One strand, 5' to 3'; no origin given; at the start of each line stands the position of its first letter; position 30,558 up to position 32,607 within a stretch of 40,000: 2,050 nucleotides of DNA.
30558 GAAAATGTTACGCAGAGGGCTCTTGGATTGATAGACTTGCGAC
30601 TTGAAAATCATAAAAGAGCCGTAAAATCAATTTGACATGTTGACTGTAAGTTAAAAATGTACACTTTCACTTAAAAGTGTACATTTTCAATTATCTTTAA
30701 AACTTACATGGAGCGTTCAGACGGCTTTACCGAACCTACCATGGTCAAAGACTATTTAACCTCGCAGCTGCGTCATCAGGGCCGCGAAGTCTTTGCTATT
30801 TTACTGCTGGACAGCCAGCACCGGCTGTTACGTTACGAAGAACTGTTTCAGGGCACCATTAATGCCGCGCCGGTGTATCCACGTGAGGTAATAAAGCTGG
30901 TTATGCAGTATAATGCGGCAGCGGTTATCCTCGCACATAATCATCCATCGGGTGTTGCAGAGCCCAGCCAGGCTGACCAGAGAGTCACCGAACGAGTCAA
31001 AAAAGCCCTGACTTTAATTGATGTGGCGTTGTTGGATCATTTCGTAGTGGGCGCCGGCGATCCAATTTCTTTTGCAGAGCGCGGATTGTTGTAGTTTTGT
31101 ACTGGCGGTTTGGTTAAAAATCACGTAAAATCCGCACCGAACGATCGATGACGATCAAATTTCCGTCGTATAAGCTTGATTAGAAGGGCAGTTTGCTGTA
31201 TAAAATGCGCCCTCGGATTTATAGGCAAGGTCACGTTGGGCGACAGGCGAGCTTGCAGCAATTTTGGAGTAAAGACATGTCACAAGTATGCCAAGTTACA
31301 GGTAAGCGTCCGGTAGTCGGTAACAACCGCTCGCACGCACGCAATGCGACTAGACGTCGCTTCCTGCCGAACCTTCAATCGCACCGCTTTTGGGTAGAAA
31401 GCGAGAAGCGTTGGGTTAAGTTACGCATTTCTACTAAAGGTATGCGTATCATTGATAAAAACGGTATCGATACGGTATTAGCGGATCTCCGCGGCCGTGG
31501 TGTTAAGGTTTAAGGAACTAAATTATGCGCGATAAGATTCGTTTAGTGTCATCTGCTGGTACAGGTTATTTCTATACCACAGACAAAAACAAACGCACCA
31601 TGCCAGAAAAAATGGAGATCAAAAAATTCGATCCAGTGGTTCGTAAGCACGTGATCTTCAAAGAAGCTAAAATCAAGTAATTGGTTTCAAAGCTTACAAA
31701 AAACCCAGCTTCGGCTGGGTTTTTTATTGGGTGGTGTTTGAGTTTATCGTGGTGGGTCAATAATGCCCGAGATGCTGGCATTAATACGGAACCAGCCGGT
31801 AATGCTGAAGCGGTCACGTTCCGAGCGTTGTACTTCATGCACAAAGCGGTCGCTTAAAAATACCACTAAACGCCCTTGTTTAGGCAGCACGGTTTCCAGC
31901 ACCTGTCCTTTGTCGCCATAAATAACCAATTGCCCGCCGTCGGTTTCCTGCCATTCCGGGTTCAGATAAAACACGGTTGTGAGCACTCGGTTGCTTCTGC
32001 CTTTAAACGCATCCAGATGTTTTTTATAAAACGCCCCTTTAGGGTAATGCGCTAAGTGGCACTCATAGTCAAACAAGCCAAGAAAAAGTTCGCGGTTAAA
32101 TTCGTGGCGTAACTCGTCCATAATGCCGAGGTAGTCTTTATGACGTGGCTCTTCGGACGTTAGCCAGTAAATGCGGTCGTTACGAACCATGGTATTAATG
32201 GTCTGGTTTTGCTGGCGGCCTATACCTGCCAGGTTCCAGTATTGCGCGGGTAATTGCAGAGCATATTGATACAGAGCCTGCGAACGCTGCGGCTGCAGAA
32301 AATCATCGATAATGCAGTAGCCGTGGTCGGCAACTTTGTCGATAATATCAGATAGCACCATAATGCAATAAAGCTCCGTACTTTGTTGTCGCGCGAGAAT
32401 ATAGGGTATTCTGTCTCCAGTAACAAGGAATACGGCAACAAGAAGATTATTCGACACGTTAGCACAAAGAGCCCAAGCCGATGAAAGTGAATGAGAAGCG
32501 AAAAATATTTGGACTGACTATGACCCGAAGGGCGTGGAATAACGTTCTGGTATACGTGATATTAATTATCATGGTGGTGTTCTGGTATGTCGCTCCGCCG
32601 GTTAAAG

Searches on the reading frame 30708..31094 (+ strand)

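Call 11: search_protein_families(library=padloc, proteins=[window:30708-31094:+], max_evalue=0.001)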
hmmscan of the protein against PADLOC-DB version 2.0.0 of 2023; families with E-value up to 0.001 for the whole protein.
window:30708-31094:+ (128 aa): 0 families

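Call 63: search_protein_families(library=pfam, proteins=[window:30708-31094:+], max_evalue=0.01)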
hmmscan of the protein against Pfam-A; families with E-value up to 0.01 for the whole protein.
window:30708-31094:+ (128 aa): 2 families
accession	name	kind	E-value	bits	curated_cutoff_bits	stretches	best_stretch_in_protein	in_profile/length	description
PF04002.20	RadC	-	5.4e-45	152.7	22.1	1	8-127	2-121/121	RadC-like JAB domain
PF14464.11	Prok-JAB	-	0.00011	22.5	25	1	17-97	9-93/114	Prokaryotic homologs of the JAB domain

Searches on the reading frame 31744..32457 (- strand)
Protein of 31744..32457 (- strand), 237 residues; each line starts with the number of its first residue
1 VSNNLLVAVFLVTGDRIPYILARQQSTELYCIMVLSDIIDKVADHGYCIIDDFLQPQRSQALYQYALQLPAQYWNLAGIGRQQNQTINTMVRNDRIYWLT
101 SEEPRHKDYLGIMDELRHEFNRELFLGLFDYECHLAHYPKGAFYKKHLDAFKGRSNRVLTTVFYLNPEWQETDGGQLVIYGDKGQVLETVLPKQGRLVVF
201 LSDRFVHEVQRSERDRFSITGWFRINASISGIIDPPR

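Call 11: search_protein_families(library=padloc, proteins=[window:31744-32457:-], max_evalue=0.001)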
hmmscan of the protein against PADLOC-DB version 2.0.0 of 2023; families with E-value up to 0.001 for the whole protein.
window:31744-32457:- (237 aa): 1 family
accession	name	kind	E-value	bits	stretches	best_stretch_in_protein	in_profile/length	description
PDLC01653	2OG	-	8.8e-24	82.1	1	134-224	2-81/81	"CAS-I,CAS-II,CAS-III,CAS-IV,CAS-V,CAS-VI; associated"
